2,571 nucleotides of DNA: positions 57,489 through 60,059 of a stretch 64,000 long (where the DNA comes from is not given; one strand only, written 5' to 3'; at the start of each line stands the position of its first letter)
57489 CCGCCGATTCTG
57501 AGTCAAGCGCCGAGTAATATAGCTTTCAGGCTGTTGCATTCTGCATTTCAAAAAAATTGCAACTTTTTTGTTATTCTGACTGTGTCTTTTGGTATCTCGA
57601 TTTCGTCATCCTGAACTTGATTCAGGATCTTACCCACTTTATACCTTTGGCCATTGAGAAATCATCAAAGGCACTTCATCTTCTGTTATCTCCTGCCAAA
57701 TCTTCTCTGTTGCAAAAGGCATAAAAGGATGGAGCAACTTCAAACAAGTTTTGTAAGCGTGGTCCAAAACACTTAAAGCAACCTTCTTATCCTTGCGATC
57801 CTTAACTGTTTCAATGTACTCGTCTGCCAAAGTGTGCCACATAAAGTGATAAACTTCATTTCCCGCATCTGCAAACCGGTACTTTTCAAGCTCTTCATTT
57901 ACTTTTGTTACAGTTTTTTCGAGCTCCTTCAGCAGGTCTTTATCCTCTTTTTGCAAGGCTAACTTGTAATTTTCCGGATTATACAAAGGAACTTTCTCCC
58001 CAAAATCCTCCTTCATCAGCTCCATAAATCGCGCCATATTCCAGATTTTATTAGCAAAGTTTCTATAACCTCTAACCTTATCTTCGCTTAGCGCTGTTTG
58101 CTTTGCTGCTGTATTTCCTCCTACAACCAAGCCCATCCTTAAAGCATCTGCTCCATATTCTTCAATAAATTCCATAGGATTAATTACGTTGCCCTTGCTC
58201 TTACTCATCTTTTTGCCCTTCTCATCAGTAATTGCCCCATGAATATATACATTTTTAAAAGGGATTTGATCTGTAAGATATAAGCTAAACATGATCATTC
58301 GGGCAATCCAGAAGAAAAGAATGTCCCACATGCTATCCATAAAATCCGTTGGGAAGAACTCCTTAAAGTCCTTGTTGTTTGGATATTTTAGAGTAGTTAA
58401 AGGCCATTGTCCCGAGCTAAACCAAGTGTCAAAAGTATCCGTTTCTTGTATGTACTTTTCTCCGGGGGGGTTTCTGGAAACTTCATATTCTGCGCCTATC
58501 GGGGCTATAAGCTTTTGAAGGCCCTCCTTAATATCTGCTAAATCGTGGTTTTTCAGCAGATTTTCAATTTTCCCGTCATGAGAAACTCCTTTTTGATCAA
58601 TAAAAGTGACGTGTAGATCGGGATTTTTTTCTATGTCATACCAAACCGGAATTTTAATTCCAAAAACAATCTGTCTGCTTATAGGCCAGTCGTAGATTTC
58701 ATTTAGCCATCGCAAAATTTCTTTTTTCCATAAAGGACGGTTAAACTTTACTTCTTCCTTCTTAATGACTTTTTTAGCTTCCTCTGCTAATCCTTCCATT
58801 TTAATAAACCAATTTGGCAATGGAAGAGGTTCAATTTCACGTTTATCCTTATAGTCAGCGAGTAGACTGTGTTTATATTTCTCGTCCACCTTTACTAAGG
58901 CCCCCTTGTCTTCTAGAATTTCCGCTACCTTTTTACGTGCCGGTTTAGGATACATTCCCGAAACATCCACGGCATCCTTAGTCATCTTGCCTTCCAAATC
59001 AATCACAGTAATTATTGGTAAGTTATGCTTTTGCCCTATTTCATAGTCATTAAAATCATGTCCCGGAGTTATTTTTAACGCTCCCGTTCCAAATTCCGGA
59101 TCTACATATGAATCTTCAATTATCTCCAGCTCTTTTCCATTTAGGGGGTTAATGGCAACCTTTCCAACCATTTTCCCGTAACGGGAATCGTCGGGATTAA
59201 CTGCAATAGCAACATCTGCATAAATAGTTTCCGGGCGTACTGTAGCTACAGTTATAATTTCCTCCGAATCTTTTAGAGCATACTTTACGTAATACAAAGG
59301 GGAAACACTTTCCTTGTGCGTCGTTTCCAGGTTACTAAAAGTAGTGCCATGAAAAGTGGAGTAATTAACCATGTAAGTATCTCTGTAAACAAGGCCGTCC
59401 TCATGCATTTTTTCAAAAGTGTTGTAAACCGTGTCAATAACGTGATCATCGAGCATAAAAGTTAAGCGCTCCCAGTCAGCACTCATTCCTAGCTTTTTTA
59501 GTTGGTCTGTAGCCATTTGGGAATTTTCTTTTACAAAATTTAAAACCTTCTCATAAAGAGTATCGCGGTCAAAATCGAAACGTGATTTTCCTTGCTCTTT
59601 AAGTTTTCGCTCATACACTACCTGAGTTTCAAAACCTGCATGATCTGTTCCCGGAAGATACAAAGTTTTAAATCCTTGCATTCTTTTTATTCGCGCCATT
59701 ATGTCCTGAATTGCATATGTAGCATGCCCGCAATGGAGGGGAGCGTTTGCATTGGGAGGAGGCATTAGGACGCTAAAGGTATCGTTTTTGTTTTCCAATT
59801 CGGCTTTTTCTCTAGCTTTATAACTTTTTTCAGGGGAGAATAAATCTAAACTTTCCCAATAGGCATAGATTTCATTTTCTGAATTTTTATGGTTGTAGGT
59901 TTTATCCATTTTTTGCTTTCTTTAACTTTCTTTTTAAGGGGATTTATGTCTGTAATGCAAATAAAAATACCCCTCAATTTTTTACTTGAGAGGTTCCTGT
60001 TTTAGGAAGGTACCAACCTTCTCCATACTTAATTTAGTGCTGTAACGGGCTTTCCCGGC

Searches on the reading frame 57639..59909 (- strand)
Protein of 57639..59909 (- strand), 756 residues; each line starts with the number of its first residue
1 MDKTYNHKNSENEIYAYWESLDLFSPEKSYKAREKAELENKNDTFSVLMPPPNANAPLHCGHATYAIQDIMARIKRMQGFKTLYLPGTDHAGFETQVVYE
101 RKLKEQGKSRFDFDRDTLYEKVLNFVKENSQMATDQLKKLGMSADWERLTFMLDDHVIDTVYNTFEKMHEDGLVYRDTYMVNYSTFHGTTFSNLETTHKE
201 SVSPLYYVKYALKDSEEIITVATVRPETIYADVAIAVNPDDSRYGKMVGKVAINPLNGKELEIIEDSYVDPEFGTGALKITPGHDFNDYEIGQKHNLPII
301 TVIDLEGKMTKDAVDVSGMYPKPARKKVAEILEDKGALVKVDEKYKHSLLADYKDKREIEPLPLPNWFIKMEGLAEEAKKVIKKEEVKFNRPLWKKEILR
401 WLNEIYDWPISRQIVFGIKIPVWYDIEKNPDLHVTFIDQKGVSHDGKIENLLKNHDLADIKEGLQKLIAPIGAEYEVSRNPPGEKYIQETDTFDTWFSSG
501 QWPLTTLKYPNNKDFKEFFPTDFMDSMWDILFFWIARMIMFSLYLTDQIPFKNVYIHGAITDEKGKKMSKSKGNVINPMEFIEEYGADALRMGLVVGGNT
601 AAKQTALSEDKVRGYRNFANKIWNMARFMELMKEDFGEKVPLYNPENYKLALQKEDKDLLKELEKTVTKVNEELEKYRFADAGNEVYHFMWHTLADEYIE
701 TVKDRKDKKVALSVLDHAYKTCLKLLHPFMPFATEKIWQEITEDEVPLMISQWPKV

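Call 64: search_protein_families(library=pfam, proteins=[window:57639-59909:-], max_evalue=0.001)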
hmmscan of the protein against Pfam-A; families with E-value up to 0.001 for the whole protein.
window:57639-59909:- (756 aa): 5 families
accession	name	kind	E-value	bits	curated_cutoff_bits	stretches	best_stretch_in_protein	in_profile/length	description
PF00133.28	tRNA-synt_1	-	2.6e-108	362.9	22.7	1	14-597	2-405/414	tRNA synthetases class I (I, L, M and V)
PF08264.19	Anticodon_1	-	2.9e-29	102.3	25.1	1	656-755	1-106/148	Anticodon-binding domain of tRNA ligase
PF09334.17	tRNA-synt_1g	-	4.8e-19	68.8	20.1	2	52-191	8-130/391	tRNA synthetases class I (M)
PF13603.12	tRNA-synt_1_2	-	5.7e-13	49.2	25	1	242-310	79-147/185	Leucyl-tRNA synthetase, editing domain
PF01406.26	tRNA-synt_1e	-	0.00043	20.2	27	0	549-595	235-281/301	tRNA synthetases class I (C) catalytic domain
